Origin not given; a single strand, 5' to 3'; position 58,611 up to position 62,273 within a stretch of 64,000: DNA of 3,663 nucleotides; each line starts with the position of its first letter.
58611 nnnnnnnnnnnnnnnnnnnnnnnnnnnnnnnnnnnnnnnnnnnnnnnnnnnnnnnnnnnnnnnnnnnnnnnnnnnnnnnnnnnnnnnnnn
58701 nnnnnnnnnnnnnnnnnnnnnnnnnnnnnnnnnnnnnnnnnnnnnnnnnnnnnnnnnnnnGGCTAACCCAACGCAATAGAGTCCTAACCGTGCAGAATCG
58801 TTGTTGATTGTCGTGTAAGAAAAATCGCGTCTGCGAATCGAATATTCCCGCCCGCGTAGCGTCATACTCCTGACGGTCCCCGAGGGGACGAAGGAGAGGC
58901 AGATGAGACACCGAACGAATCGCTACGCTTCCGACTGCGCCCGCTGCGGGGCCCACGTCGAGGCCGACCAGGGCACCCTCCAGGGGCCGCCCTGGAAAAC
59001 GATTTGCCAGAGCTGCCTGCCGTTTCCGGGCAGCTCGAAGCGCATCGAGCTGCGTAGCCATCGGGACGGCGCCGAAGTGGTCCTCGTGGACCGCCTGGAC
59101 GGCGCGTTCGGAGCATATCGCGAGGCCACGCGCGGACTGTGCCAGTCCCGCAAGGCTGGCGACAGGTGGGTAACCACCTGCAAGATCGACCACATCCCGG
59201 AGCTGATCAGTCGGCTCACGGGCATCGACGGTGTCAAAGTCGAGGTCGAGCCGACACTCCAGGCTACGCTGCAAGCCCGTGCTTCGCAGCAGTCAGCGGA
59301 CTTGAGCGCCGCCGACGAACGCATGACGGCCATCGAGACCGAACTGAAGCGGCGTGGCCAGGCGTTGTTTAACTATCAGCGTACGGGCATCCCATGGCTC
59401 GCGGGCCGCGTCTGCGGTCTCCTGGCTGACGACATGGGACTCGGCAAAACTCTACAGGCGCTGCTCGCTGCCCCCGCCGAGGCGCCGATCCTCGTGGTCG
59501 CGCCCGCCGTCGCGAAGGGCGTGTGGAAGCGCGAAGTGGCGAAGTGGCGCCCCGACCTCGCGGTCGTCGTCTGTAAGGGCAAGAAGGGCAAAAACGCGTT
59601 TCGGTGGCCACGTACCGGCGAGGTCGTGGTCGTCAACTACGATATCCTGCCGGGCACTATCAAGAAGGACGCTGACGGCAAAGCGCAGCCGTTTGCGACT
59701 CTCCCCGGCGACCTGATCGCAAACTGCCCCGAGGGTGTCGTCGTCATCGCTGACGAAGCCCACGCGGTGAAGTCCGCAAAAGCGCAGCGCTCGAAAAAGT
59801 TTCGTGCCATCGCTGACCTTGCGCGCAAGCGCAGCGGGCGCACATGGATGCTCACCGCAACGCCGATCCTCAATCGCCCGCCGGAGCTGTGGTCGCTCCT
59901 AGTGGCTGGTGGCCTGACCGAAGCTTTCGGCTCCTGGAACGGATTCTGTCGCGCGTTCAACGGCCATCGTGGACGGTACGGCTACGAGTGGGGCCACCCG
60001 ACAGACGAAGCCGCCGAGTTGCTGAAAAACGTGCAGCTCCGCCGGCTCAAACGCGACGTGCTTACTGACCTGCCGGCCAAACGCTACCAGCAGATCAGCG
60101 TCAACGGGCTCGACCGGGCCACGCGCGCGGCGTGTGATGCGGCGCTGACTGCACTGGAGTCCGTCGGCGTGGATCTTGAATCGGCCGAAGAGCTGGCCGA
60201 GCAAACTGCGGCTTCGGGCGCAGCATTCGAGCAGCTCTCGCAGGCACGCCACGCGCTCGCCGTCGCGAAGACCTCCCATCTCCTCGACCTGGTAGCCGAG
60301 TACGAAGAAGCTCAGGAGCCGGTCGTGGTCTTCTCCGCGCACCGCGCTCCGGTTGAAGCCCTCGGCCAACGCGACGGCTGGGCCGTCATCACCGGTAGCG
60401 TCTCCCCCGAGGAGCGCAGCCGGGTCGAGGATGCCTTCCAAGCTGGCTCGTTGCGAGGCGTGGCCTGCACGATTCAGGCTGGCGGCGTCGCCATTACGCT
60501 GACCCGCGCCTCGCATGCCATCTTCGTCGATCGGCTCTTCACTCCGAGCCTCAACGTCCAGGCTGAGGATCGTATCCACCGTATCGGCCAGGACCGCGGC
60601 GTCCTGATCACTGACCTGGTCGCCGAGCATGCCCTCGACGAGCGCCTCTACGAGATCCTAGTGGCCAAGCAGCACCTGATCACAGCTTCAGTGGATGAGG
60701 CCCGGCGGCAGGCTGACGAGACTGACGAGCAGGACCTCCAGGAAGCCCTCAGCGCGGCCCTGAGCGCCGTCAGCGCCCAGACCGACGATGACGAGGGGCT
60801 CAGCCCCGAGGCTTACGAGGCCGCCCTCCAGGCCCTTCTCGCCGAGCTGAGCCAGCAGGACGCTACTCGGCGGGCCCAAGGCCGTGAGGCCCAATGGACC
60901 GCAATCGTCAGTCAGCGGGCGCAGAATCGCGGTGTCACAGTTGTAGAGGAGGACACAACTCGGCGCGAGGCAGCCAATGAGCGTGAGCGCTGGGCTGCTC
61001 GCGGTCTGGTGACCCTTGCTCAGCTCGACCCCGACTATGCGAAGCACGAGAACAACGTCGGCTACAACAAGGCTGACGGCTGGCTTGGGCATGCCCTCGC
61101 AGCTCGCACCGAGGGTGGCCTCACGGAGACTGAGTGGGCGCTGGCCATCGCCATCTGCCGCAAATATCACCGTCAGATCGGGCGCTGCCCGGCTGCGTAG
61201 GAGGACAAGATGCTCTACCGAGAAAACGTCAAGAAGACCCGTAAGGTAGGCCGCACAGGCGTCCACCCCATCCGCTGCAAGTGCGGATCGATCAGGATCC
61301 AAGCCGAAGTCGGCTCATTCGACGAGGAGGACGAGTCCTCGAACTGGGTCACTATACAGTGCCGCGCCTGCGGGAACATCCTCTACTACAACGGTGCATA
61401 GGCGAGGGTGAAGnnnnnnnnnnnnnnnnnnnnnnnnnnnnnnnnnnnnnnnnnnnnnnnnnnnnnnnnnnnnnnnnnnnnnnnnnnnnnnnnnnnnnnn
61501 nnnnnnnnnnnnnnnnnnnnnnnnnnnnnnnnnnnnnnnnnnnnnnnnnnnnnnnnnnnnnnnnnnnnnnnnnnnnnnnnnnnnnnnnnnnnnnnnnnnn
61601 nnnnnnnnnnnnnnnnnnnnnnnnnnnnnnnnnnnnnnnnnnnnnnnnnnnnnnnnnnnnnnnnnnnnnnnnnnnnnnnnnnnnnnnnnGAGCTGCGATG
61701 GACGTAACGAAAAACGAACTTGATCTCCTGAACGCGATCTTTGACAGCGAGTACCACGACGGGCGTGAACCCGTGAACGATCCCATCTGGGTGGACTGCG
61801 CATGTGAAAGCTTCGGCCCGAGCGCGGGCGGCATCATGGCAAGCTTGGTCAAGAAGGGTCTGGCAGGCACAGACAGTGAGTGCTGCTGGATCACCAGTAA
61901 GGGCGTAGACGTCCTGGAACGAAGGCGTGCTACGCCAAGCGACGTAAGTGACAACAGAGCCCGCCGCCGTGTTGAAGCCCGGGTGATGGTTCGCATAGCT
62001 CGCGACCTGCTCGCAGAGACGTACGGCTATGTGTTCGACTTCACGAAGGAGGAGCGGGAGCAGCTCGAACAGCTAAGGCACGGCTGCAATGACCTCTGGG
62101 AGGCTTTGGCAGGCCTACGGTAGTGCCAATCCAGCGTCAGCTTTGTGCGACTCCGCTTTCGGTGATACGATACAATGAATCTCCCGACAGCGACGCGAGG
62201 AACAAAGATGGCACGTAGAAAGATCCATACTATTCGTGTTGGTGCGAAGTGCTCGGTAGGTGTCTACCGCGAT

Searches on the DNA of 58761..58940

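Call 65: search_rna_families(source=window, start=58761, end=58940, threshold=evalue, max_evalue=10)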
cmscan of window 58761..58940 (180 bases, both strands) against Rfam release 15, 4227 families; matches with E-value up to 10: 2.
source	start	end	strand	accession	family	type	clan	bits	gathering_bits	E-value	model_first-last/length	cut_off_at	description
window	58876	58913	-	RF01716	PhotoRC-I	Cis-reg;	-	16.1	45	0.044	1-44/44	no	PhotoRC-I RNA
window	58870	58909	-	RF02257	adapt33_3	Gene; lncRNA;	-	9.2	70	7.3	101-140/140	no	Adaptive response 33 conserved region 3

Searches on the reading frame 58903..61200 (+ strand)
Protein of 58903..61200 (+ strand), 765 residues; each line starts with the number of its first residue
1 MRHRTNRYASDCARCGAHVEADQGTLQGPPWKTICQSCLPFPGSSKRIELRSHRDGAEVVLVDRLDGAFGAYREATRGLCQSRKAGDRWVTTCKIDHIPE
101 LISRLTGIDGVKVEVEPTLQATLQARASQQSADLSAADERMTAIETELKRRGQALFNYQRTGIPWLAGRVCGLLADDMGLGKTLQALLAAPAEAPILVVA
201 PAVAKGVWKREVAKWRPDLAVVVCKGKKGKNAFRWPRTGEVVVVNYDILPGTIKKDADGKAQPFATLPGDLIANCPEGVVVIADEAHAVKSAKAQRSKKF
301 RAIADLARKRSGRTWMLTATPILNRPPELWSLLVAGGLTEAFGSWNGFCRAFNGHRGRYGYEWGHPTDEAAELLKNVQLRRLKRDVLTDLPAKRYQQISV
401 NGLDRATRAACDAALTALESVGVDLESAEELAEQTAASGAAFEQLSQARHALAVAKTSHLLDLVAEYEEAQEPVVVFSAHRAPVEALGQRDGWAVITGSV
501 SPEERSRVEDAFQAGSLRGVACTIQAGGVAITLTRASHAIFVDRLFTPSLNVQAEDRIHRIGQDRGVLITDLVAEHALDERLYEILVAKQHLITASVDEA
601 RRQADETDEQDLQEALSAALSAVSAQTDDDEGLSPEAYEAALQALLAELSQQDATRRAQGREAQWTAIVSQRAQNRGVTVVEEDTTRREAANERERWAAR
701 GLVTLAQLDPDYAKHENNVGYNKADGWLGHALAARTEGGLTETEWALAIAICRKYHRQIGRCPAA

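Call 10: search_protein_families(library=pfam, proteins=[window:58903-61200:+])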
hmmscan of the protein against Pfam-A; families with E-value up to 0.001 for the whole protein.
window:58903-61200:+ (765 aa): 2 families
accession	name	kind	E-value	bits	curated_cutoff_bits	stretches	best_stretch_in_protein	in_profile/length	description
PF00176.29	SNF2-rel_dom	-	4.9e-29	101.8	24.9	1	158-401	1-240/290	SNF2-related domain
PF00271.37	Helicase_C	-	1.2e-10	42.1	23.5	1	456-562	2-110/110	Helicase conserved C-terminal domain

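Call 20: find_related_loci(query=window:58903-61200:+, collection=viral_contigs, flank=3000)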
Query window:58903-61200:+ (765 aa) in viral_contigs; peptide patterns used: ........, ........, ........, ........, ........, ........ (x = any residue, [..] = any of these).
6 stretches matched a pattern, but none encodes a relative of the query by tblastn (E <= 1e-3).

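Call 29: find_homologous_proteins(query=window:58903-61200:+, max_evalue=1e-50)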
Query window:58903-61200:+ (765 aa): 550 proteins with E <= 1e-50 among 8000 candidates; the best 120 are listed.
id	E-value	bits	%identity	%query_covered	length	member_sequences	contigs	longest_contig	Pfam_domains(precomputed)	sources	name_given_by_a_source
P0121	3.2e-289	980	60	100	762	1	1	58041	PF00176.30,PF00271.38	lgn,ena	-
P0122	2.9e-275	934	100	56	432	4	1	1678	PF00271.38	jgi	jgi:hypothetical protein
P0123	2.1e-246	838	55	99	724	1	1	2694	PF00176.30,PF00271.38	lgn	-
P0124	1.4e-211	723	49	99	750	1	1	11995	PF00176.30,PF00271.38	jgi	-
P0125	3.2e-201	689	48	100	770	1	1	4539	PF00176.30,PF00271.38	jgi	jgi:superfamily II DNA or RNA helicase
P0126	1.9e-200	686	48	99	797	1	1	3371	PF00176.30,PF00271.38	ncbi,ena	-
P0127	1.5e-199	683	48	99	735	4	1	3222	PF00176.30,PF00271.38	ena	-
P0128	3.4e-194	666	48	99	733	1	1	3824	PF00176.30,PF00271.38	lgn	-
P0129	1.8e-193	663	48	99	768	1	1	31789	PF00176.30,PF00271.38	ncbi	-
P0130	1.3e-191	657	49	99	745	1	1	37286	PF00176.30,PF00271.38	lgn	-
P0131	2.5e-188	646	45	99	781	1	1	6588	PF00176.30,PF00271.38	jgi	jgi:SWI/SNF-related matrix-associated actin-dependent regulator 1 of chromatin subfamily A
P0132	5.6e-188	645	47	99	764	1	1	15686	PF00176.30,PF00271.38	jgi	-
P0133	7.9e-188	645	44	99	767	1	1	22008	PF00176.30,PF00271.38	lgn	-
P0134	2.8e-187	643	47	99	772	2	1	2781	PF00176.30,PF00271.38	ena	-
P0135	6.0e-186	638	45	99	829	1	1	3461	PF00176.30,PF00271.38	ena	-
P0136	1.4e-184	634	46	99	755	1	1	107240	PF00176.30,PF00271.38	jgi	jgi:SWI/SNF-related matrix-associated actin-dependent regulator of chromatin subfamily A-like protei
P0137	6.4e-184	632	47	97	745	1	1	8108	PF00176.30,PF00271.38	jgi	jgi:hypothetical protein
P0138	1.4e-183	631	45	99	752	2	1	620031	PF00176.30,PF00271.38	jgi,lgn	jgi:hypothetical protein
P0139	3.1e-182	626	43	99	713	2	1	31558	PF00176.30,PF00271.38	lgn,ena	-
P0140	2.0e-181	623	46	99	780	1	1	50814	PF00176.30,PF00271.38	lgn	-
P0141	2.3e-181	623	46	100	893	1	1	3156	PF00176.30,PF00271.38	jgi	jgi:superfamily II DNA or RNA helicase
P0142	4.4e-181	622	46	95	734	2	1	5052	PF00176.30,PF00271.38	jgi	jgi:superfamily II DNA or RNA helicase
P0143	6.4e-181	622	45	99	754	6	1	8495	PF00176.30,PF00271.38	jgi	-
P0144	1.0e-180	621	47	99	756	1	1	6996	PF00176.30,PF00271.38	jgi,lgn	jgi:hypothetical protein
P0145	2.4e-180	620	46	100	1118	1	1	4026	PF00176.30,PF00271.38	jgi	jgi:SWI/SNF-related matrix-associated actin-dependent regulator 1 of chromatin subfamily A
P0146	3.5e-180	619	44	99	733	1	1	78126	PF00176.30,PF00271.38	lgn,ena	-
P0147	2.8e-179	616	44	99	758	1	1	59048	PF00176.30,PF00271.38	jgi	jgi:hypothetical protein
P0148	6.3e-179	615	46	94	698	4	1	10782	PF00176.30,PF00271.38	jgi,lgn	-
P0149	1.2e-178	614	44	99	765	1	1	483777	PF00176.30,PF00271.38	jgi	jgi:hypothetical protein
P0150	4.7e-178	612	45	99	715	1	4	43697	PF00176.30,PF00271.38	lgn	-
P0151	1.1e-177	611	51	84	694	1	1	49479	PF00176.30,PF00271.38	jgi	jgi:SWI/SNF-related matrix-associated actin-dependent regulator 1 of chromatin subfamily A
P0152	1.4e-177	611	43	99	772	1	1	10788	PF00176.30,PF00271.38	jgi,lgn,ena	-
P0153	6.4e-177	608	50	78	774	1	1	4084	PF00176.30,PF00271.38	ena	-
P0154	8.4e-177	608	46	79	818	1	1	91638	PF00176.30,PF00271.38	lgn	-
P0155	2.3e-176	607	46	91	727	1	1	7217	PF00176.30,PF00271.38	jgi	jgi:hypothetical protein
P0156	7.0e-176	605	44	99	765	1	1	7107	PF00176.30,PF00271.38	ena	-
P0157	8.5e-176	605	44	99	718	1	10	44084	PF00176.30,PF00271.38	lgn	-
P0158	1.2e-175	604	43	99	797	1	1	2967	PF00176.30,PF00271.38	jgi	jgi:hypothetical protein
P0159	3.6e-175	603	46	94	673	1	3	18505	PF00176.30,PF00271.38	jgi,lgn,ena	jgi:SNF2 family DNA or RNA helicase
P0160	4.7e-175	602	44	94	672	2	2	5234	PF00176.30,PF00271.38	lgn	-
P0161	6.2e-175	602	47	77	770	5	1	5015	PF00176.30,PF00271.38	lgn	-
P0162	8.4e-175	601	43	99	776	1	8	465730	PF00176.30,PF00271.38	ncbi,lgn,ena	-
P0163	2.0e-174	600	49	87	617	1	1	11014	PF00176.30,PF00271.38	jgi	-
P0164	2.2e-174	600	48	92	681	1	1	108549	PF00176.30,PF00271.38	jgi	jgi:SWI/SNF-related matrix-associated actin-dependent regulator 1 of chromatin subfamily A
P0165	6.3e-174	599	46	91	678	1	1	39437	PF00176.30,PF00271.38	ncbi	-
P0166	2.5e-173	597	45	94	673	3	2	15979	PF00176.30,PF00271.38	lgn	-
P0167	3.3e-173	596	48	76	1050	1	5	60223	PF00176.30,PF14528.12,PF00271.38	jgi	jgi:hypothetical protein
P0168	9.0e-173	595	45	99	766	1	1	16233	PF00176.30,PF00271.38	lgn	-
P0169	1.5e-172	594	47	64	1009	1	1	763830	PF00176.30,PF00271.38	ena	-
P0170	3.0e-172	593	44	99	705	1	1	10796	PF00176.30,PF00271.38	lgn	-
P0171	3.4e-172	593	42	99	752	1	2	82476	PF00176.30,PF00271.38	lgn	-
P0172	3.6e-172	593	47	76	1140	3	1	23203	PF00176.30,PF14528.12,PF00271.38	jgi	jgi:hypothetical protein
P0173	1.1e-171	591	45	91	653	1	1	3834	PF00176.30,PF00271.38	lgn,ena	-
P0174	1.4e-171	591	45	91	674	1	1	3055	PF00176.30,PF00271.38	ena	-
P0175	2.8e-171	590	44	94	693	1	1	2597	PF00176.30,PF00271.38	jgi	jgi:SNF2 family DNA or RNA helicase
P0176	3.3e-171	590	46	91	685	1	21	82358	PF00176.30,PF00271.38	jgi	jgi:SNF2 family DNA or RNA helicase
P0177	4.1e-171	589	43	99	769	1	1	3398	PF00176.30,PF00271.38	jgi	-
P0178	1.5e-170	587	42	99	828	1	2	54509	PF00176.30,PF00271.38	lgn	-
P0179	1.6e-170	587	42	64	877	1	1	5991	PF00176.30,PF00271.38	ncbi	-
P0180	1.9e-170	587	46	64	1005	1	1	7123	PF00176.30,PF00271.38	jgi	jgi:hypothetical protein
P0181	2.1e-170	587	45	99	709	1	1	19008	PF00176.30,PF00271.38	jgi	jgi:SWI/SNF-related matrix-associated actin-dependent regulator 1 of chromatin subfamily A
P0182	2.5e-170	587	45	94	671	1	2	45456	PF00176.30,PF00271.38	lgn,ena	-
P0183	2.8e-170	587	44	94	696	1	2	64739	PF00176.30,PF00271.38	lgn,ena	-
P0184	3.5e-170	586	46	91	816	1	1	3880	PF00176.30,PF00271.38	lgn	-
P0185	8.6e-170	585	47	76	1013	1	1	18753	PF00176.30,PF14528.12,PF00271.38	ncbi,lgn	-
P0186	2.4e-169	583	44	94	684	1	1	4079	PF00176.30,PF00271.38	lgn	-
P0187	2.5e-169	583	44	93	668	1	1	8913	PF00176.30,PF00271.38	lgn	-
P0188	6.9e-169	582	43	100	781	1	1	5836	PF00176.30,PF00271.38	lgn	-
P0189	1.6e-168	581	43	93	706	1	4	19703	PF00176.30,PF00271.38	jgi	jgi:SNF2 family DNA or RNA helicase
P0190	2.7e-168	580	44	92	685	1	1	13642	PF00176.30,PF00271.38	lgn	-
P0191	3.1e-168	580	43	99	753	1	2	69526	PF00176.30,PF00271.38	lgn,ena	-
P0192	3.3e-168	580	44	99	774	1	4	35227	PF00176.30,PF00271.38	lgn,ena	-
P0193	5.1e-168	579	49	79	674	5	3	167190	PF00176.30,PF00271.38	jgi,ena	-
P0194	5.8e-168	579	49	72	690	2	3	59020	PF00176.30,PF00271.38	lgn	-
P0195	6.3e-168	579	46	87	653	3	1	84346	PF00176.30,PF00271.38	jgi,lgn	jgi:SWI/SNF-related matrix-associated actin-dependent regulator 1 of chromatin subfamily A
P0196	8.1e-168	578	42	99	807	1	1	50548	PF00176.30,PF00271.38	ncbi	-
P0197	1.2e-167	578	44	99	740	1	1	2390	PF00176.30,PF00271.38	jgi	jgi:hypothetical protein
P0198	1.8e-167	577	45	88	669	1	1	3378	PF00176.30,PF00271.38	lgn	-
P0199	2.5e-167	577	42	100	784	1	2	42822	PF00176.30,PF00271.38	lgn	-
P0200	4.8e-167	576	44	91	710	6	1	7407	PF00176.30,PF00271.38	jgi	-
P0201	5.9e-167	576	42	99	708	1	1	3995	PF00176.30,PF00271.38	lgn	-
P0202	6.6e-167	575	46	86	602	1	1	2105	PF00176.30,PF00271.38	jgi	jgi:SWI/SNF-related matrix-associated actin-dependent regulator 1 of chromatin subfamily A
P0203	6.6e-167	575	43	91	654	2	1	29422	PF00176.30,PF00271.38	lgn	-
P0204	7.5e-167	575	45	91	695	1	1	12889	PF00176.30,PF00271.38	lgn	-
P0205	1.2e-166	574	43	76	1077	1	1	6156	PF00176.30,PF13392.13,PF00271.38,PF14890.12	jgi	jgi:hypothetical protein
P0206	2.0e-166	574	45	91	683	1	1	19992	PF00176.30,PF00271.38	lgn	-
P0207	2.0e-166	574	43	64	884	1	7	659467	PF00176.30,PF00271.38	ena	-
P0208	2.4e-166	573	44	92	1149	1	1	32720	PF00176.30,PF00293.35,PF00271.38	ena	-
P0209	2.8e-166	573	43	99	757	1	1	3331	PF00176.30,PF00271.38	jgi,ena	-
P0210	4.1e-166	573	42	99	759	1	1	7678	PF00176.30,PF00271.38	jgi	jgi:hypothetical protein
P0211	1.1e-165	571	44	76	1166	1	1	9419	PF00176.30,PF14528.12,PF00271.38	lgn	-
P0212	1.1e-165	571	45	91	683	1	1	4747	PF00176.30,PF00271.38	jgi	jgi:hypothetical protein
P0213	1.8e-165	571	43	99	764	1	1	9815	PF00176.30,PF00271.38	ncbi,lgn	-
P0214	2.4e-165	570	42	99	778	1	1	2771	PF00176.30,PF00271.38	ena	-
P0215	4.3e-165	569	45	99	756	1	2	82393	PF00176.30,PF00271.38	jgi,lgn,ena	-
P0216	7.2e-165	569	43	93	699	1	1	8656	PF00176.30,PF00271.38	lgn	-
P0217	1.3e-164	568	42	99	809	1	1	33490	PF00176.30,PF00271.38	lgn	-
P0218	2.5e-164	567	42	99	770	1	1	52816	PF00176.30,PF00271.38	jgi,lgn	jgi:hypothetical protein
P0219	3.5e-164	566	46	64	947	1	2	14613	PF00176.30,PF00271.38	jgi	-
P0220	4.1e-164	566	49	76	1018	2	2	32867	PF00176.30,PF13392.13,PF00271.38,PF14890.12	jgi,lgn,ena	-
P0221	6.0e-164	566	46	76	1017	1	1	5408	PF00176.30,PF13392.13,PF00271.38,PF14890.12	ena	-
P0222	7.4e-164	565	53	71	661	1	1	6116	PF00176.30,PF00271.38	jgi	jgi:SNF2 family DNA or RNA helicase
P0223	7.8e-164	565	52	77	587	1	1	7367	PF00176.30,PF00271.38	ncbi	-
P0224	8.7e-164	565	46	85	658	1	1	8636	PF00176.30,PF00271.38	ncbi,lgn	-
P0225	1.0e-163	565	46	90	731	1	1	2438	PF00176.30,PF00271.38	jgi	jgi:SWI/SNF-related matrix-associated actin-dependent regulator 1 of chromatin subfamily A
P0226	1.2e-163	565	47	76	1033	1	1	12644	PF00176.30,PF14528.12,PF00271.38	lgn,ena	-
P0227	2.4e-163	564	41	99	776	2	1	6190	PF00176.30,PF00271.38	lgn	-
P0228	3.2e-163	563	44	91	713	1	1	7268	PF00176.30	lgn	-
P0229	3.5e-163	563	41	99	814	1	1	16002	PF00176.30,PF00271.38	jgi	jgi:SWI/SNF-related matrix-associated actin-dependent regulator 1 of chromatin subfamily A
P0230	5.3e-163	562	43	87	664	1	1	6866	PF00176.30,PF00271.38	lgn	-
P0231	6.7e-163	562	42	99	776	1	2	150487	PF00176.30,PF00271.38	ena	-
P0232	8.0e-163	562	50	79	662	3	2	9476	PF00176.30,PF00271.38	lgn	-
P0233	1.9e-162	561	51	76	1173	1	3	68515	PF00176.30,PF14528.12,PF00271.38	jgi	jgi:hypothetical protein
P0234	3.1e-162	560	50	79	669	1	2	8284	PF00176.30,PF00271.38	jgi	jgi:SNF2 family DNA or RNA helicase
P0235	3.6e-162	560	43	99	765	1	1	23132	PF00176.30,PF00271.38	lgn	-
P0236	5.0e-162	559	48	78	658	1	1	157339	PF00176.30,PF00271.38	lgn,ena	-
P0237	7.2e-162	559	44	76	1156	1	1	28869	PF00176.30,PF14528.12,PF00271.38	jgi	jgi:hypothetical protein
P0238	1.9e-161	557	42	99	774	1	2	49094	PF00176.30,PF00271.38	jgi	-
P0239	1.9e-161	557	58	60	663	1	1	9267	PF00176.30,PF00271.38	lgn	-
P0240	2.2e-161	557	46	64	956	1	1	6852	PF00176.30,PF00271.38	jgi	jgi:hypothetical protein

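Call 30: find_encoding_contigs(protein=P0121, flank=10000, max_places=2)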
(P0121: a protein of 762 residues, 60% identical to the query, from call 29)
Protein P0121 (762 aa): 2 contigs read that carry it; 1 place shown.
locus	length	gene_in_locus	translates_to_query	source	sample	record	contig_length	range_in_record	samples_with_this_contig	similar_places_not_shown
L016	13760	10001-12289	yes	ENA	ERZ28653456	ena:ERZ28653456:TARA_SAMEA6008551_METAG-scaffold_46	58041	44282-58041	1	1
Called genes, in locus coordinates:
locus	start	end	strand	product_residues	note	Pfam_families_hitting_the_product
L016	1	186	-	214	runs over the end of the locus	-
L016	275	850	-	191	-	-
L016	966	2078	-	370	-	-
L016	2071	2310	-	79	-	-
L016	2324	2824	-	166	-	-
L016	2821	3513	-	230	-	-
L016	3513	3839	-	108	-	-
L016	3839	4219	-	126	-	-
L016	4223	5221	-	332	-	-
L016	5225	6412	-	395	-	-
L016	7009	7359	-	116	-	-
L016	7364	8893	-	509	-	-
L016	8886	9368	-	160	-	-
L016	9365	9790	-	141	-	-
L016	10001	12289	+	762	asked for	PF00176:SNF2-rel_dom, PF00271:Helicase_C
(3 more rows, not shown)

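Call 31: find_encoding_contigs(protein=P0123, flank=3000, max_places=2)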
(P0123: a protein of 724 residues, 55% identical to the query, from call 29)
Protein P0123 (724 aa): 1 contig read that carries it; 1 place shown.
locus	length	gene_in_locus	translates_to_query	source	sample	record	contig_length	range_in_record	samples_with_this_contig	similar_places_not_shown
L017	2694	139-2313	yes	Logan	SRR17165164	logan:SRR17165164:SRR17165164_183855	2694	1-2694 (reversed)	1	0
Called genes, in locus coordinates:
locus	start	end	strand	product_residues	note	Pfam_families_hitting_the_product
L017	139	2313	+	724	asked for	PF00176:SNF2-rel_dom, PF00271:Helicase_C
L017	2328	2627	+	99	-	-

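Call 71: search_protein_families(library=ncbifam, proteins=[window:58903-61197:+], max_evalue=0.01)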
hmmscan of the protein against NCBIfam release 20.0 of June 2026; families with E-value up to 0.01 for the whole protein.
window:58903-61197:+ (765 aa): 9 families
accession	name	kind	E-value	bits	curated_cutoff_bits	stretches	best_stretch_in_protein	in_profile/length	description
NF058637.1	helic_SCO1167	equivalog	8.7e-39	133.3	1200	1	104-614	427-927/932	SCO1167/SCO6262 family helicase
NF053675.1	pilus_reg_Snf2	equivalog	6.8e-34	117.1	1100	1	154-615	584-1025/1029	pilus expression-regulating Snf2 family helicase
NF041790.1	anti-phage_ZorD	equivalog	9.1e-17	60.3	1500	2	127-216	555-658/1035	type I Zorya anti-phage system protein ZorD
NF042964.1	phospholipD_antiphage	equivalog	1.1e-12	47.1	1100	1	138-334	212-423/895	phospholipase D-like domain-containing anti-phage protein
NF038317.1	DISARM_DrmD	equivalog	1.9e-06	26.5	610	1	169-324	124-288/1021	DISARM system SNF2-like helicase DrmD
NF038318.1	DISARM_DrmD_b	equivalog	1.5e-05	23.3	950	0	546-594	515-564/868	DISARM system SNF2-like helicase DrmD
NF003426.0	PRK04914.1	equivalog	0.00013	20.3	576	0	281-321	277-316/959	RNA polymerase-associated protein RapA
NF045503.1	repair_heli_XPB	equivalog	0.00043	19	610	1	443-546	391-492/548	DNA repair helicase XPB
TIGR04121.1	DEXH_lig_assoc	equivalog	0.0031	15.3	850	0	494-523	280-309/804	ligase-associated DNA damage response DEXH box helicase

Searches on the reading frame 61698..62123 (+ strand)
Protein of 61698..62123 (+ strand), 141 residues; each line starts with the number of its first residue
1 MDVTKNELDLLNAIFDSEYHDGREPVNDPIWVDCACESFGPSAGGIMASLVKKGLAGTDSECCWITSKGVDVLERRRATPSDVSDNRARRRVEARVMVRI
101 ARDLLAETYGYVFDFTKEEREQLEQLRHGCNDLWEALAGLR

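Call 48: search_protein_families(library=pfam, proteins=[window:61698-62120:+], max_evalue=0.01)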
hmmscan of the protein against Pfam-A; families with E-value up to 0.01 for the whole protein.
window:61698-62120:+ (141 aa): 1 family
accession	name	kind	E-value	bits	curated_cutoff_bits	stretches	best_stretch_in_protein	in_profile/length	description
PF24227.1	DUF7443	-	0.0037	17.3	27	0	110-127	24-41/58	Domain of unknown function (DUF7443)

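Call 56: find_encoding_contigs(protein=window:61698-62123:+, flank=10000, max_places=3)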
Protein window:61698-62123:+ (141 aa): 6 contigs read that carry it; 3 places shown.
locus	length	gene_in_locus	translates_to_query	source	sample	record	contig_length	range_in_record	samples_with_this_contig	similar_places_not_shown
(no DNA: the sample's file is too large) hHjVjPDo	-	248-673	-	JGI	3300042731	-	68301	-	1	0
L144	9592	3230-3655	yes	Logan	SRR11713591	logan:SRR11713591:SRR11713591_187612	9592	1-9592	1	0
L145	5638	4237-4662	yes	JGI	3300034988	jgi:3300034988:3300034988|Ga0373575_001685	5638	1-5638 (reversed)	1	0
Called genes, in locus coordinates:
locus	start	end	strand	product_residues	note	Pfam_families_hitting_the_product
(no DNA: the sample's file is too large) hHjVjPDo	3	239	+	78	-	?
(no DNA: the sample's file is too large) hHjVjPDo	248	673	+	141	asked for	-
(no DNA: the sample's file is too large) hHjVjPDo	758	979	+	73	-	-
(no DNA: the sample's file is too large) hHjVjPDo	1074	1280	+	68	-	-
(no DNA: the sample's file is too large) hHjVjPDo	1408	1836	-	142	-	-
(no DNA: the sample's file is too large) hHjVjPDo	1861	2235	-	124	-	PF00293:NUDIX, PF14815:NUDIX_4 (weak)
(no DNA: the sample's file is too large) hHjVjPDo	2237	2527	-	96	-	-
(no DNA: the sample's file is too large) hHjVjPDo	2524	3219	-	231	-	-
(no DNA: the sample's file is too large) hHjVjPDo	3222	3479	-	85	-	-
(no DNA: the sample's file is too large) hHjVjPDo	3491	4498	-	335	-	-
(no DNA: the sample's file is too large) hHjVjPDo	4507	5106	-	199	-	-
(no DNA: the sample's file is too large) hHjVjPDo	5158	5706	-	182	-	-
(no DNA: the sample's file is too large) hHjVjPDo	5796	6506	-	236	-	-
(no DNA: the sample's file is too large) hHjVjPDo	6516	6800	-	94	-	-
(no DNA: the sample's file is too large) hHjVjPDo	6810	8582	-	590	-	-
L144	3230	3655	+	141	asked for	-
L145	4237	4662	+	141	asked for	-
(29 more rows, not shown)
